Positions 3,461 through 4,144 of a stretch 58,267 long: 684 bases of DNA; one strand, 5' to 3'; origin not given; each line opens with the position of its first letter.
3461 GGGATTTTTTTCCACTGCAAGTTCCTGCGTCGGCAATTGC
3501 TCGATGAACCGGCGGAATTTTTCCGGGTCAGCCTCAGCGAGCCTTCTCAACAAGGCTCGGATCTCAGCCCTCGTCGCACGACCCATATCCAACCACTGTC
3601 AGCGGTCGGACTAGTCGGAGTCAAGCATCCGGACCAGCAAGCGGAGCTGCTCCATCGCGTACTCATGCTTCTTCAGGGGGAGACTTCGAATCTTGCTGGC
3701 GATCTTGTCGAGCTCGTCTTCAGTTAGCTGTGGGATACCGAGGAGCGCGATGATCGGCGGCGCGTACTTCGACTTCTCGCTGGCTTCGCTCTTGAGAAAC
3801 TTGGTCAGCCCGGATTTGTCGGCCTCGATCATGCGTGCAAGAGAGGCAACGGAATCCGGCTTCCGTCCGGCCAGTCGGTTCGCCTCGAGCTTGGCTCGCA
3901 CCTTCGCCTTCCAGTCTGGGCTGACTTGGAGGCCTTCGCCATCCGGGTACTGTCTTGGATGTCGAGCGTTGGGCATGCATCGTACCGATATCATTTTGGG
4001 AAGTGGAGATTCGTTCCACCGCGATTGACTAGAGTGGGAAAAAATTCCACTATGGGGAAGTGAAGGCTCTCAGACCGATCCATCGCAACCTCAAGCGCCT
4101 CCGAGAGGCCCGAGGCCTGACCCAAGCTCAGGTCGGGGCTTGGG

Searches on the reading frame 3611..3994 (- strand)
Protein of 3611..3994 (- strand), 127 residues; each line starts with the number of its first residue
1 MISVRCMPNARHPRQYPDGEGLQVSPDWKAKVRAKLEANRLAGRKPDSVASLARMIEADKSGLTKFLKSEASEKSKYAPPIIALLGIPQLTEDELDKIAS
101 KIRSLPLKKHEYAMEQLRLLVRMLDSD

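Call 43: search_protein_families(library=pfam, proteins=[window:3611-3994:-], max_evalue=0.01)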
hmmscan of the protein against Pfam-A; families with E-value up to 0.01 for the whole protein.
window:3611-3994:- (127 aa): 0 families

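Call 51: search_protein_families(library=ncbifam, proteins=[window:3611-3994:-], max_evalue=1)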
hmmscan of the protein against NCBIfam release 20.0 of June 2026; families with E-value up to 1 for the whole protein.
window:3611-3994:- (127 aa): 0 families

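Call 65: find_related_loci(query=window:3611-3994:-, collection=viral_contigs, flank=4000)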
Query window:3611-3994:- (127 aa) in viral_contigs; peptide patterns used: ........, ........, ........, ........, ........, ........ (x = any residue, [..] = any of these).
20 stretches matched a pattern, but none encodes a relative of the query by tblastn (E <= 1e-3).
